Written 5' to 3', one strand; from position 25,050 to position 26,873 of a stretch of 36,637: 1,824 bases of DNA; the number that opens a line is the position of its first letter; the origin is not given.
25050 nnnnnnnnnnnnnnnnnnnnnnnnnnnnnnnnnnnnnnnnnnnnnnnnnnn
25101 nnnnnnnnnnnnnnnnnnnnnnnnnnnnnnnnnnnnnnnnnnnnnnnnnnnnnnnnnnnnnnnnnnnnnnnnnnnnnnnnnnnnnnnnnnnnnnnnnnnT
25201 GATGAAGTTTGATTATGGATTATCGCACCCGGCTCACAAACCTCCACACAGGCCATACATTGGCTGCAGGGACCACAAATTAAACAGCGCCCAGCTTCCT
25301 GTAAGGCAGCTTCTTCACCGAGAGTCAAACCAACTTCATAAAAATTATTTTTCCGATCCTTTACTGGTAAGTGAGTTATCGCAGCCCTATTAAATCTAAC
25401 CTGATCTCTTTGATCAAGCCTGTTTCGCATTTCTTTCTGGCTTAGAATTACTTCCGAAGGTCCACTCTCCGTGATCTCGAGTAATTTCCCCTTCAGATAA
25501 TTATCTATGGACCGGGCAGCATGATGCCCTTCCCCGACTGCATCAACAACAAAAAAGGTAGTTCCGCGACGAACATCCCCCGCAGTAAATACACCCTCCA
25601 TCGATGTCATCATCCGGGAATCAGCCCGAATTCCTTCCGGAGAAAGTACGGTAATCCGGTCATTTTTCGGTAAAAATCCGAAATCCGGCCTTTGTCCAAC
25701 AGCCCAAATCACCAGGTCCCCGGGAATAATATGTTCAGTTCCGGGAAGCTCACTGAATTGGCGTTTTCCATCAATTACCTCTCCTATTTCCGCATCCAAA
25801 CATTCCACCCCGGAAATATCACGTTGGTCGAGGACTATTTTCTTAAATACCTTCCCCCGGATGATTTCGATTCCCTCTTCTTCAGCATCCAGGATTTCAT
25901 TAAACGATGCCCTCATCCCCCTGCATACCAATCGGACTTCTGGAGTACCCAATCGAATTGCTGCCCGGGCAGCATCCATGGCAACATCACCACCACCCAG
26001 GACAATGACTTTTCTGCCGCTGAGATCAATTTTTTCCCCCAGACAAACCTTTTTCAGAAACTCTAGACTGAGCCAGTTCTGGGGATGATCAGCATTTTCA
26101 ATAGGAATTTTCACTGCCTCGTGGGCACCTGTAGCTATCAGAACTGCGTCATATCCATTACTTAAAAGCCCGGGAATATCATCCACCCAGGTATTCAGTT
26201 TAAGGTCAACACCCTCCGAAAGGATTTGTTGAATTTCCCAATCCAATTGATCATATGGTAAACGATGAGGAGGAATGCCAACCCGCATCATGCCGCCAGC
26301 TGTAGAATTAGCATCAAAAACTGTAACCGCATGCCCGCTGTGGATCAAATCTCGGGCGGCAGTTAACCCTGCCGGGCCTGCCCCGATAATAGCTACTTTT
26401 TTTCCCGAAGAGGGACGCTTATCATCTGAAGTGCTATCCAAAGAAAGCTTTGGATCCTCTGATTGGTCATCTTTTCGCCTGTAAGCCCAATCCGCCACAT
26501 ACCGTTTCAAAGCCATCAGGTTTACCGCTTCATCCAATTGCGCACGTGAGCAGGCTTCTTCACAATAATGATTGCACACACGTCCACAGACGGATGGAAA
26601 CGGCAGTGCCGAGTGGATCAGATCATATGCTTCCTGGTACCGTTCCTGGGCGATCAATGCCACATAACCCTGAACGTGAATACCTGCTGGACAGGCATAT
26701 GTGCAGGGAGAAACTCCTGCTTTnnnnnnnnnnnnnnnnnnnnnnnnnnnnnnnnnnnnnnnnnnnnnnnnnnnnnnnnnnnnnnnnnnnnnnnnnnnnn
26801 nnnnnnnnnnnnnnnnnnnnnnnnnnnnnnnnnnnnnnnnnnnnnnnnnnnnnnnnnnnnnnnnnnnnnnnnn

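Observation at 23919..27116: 1065-aa mosaic protein: an HdrA-like scaffold interrupted by a complete NfnB/GltD-like NAD(P)H module, with rearranged domain order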

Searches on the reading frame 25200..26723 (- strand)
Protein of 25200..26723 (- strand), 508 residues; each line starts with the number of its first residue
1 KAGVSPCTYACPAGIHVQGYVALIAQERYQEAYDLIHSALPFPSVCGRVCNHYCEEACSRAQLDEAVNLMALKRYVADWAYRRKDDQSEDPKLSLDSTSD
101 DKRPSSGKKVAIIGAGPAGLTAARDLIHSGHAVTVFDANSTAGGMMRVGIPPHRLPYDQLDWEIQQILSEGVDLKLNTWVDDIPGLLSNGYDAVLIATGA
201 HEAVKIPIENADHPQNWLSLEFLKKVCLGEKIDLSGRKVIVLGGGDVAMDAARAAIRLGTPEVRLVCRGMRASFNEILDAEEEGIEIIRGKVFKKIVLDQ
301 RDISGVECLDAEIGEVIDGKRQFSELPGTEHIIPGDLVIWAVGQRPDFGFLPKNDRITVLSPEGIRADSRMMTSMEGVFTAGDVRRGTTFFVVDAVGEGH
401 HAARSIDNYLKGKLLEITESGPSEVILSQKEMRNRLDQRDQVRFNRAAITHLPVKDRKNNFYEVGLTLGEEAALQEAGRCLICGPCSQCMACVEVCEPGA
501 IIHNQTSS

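Call 46: search_solved_structures(query=window:25200-26723:-, max_evalue=1e-20, show_alignments=2)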
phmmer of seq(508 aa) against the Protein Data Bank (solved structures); distinct sequences matched with E-value up to 1e-20: 12.
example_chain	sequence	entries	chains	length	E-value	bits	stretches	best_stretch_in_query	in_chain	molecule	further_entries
9bov_A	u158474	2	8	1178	1.8e-82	280.7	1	6-490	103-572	Molybdopterin oxidoreductase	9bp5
9n5u_A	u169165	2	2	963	6.4e-78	265.7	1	4-492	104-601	NfnA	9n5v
8oh5_C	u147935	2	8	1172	4.1e-70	239.9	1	6-492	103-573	Formate dehydrogenase-O, major subunit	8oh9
4ylf_B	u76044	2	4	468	6.6e-56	193.1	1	5-413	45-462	Dihydropyrimidine dehydrogenase subunit A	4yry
5jca_L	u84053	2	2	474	1.4e-55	192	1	5-411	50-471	NADH-dependent Ferredoxin:NADP Oxidoreductase (NfnI) subunit alpha | NADH-dependent Ferredoxin:NADP Oxidoreductase subunit alpha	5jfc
5vj7_A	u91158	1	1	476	3.2e-53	184.2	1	5-412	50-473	Oxidoreductase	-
7mfm_I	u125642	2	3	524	4.4e-45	157.4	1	4-260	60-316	Glutamate synthase (NADPH) small chain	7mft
6s6s_G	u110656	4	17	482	9.2e-45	156.3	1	2-413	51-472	Glutamate synthase [NADPH] small chain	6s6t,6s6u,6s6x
2vdc_G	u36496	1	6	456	1.8e-44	155.4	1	2-413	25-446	GLUTAMATE SYNTHASE [NADPH] SMALL CHAIN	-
7m31_A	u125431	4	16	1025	2.9e-27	98.6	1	4-413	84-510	Dihydropyrimidine dehydrogenase [NADP(+)]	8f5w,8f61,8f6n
1h7x_A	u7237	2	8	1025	2.9e-27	98.6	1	4-413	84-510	DIHYDROPYRIMIDINE DEHYDROGENASE | Dihydropyrimidine dehydrogenase [NADP(+)]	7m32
1gt8_A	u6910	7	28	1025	2.9e-27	98.6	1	4-413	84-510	DIHYDROPYRIMIDINE DEHYDROGENASE | Dihydropyrimidine dehydrogenase [NADP(+)]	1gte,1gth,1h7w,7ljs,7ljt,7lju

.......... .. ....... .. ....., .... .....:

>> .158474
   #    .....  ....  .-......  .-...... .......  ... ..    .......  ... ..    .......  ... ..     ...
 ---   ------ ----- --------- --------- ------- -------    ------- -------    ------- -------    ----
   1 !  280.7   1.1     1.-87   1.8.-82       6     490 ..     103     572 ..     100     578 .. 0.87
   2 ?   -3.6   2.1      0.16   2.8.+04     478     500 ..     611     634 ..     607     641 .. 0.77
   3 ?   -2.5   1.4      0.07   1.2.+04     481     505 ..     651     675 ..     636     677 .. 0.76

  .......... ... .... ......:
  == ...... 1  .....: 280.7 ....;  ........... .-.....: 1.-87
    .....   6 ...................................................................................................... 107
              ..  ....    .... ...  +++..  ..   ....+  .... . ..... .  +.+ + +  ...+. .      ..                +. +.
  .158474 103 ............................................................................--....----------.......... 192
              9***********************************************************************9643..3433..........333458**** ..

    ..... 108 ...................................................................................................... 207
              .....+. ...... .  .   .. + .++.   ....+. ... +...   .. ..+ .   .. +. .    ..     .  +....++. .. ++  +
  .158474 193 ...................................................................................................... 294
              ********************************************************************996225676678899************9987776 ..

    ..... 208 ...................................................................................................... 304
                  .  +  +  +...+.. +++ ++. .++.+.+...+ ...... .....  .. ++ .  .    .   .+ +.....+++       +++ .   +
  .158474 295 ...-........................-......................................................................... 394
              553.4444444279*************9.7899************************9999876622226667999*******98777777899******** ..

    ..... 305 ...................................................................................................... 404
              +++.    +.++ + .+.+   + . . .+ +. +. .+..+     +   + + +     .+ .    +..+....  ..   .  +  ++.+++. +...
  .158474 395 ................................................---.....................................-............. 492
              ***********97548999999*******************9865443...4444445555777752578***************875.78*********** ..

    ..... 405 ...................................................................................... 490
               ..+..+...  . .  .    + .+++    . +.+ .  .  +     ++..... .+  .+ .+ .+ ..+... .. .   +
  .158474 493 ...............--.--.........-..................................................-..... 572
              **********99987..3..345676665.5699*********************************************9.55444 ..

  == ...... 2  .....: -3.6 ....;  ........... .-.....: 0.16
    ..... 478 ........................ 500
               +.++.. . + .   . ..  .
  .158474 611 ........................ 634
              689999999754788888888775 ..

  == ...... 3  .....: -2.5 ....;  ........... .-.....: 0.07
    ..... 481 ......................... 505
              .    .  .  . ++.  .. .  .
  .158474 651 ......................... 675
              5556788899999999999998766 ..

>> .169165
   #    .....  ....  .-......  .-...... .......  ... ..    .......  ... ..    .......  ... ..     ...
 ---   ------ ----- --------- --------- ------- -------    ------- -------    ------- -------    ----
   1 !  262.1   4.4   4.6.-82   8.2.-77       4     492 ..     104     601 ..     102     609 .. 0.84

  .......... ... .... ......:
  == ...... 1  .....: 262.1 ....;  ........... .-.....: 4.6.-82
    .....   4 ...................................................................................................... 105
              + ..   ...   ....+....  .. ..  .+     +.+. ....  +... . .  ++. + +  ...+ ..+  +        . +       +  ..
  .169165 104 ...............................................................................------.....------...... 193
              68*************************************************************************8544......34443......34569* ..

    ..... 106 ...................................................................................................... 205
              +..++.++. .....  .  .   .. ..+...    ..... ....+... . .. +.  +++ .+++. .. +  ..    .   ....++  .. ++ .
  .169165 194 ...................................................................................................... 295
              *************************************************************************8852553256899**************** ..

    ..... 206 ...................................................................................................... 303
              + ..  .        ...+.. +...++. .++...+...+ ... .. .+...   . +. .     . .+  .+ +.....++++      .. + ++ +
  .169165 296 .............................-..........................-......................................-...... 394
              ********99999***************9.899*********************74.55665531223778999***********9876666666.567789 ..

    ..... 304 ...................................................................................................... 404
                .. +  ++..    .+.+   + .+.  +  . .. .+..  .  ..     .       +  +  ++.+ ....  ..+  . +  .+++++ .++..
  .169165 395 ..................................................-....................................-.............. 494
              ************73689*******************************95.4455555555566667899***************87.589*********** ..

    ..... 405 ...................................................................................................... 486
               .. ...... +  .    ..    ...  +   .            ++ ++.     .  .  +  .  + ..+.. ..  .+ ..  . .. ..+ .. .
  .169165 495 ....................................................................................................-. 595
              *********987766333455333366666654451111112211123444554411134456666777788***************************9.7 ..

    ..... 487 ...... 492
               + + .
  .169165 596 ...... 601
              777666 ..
